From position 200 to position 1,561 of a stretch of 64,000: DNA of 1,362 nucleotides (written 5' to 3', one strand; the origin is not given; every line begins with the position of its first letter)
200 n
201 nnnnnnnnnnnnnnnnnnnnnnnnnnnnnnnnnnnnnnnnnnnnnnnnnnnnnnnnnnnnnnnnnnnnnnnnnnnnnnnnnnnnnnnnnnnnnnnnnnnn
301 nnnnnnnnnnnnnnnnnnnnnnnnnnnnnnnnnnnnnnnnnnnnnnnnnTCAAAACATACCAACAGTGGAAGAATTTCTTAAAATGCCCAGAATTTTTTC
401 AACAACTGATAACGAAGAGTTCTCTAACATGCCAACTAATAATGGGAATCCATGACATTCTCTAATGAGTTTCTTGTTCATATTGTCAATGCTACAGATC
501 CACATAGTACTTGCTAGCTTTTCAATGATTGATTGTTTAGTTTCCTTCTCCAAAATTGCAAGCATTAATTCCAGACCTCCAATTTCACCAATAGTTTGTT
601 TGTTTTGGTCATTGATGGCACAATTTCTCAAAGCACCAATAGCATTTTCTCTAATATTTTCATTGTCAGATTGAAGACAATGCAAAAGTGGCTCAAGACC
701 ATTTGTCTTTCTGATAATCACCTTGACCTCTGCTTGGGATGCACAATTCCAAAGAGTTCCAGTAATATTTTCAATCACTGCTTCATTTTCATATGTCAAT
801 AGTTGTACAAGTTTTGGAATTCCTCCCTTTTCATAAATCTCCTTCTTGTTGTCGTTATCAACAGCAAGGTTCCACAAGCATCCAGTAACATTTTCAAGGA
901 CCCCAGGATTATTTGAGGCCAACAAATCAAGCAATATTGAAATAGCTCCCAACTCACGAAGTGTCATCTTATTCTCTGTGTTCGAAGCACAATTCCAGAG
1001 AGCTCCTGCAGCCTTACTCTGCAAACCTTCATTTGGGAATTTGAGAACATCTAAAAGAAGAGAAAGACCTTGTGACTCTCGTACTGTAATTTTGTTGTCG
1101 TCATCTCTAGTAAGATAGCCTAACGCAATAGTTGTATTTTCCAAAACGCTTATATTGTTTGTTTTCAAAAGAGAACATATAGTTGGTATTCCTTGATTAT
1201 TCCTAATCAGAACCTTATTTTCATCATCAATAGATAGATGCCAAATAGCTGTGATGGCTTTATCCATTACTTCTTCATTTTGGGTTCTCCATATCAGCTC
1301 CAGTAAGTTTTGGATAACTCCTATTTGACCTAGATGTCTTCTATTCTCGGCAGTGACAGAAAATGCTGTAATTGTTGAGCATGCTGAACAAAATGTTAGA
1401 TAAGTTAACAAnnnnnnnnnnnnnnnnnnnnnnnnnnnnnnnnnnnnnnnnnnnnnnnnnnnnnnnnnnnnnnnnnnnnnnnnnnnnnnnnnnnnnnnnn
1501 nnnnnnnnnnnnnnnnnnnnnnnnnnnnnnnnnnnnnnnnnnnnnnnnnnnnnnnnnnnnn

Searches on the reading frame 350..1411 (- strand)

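Call 65: search_protein_families(library=pfam, max_evalue=0.001, proteins=[window:350-1411:-])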
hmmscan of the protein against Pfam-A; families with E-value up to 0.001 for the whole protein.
window:350-1411:- (353 aa): 15 families
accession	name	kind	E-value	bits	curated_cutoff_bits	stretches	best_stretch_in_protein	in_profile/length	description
PF00514.29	Arm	-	1.8e-56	186.9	20.6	6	144-183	1-40/41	Armadillo/beta-catenin-like repeat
PF24768.1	ARM_ARMC5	-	7.7e-29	101.4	79.9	2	97-339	10-261/289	ARMC5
PF25598.1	ARM_PUB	-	1.1e-14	55.1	33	2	21-205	33-225/308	Plant U-box protein ARM repeat region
PF04826.19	Arm_2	-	5e-14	52.8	20.4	0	280-349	6-75/221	Armadillo-like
PF05804.18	KAP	-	2.3e-12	46.4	25.6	2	145-285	321-460/708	Kinesin-associated protein (KAP)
PF02985.28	HEAT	-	2.5e-09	36.9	23.5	0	239-264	2-27/31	HEAT repeat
PF13646.12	HEAT_2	-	4.1e-09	37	27.7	0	198-262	1-56/88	HEAT repeats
PF22964.2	ZER1-like_2nd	-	1.8e-07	30.6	27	0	209-346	51-197/356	Protein zer-1 homolog-like, C-terminal domain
PF13513.12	HEAT_EZ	-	9e-07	29.7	27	0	239-263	30-54/55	HEAT-like repeat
PF09759.15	Atx10homo_assoc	-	1e-06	29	28.9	1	225-277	15-70/99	Spinocerebellar ataxia type 10 protein domain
PF12717.13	Cnd1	-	3.4e-06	27.6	26.4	0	45-139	34-124/162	non-SMC mitotic condensation complex subunit 1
PF21050.3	ARMC9_ARM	-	1.3e-05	25.6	27.3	0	155-254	5-109/120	LisH domain-containing protein ARMC9, ARM repeats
PF08216.17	CTNNBL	-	7.2e-05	21.8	27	0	247-295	246-293/474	Catenin-beta-like, Arm-motif containing nuclear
PF11698.14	V-ATPase_H_C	-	0.00031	21.3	27.2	0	200-264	46-112/117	V-ATPase subunit H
PF03224.20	V-ATPase_H_N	-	0.00066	19.6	25.7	0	32-228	106-274/314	V-ATPase subunit H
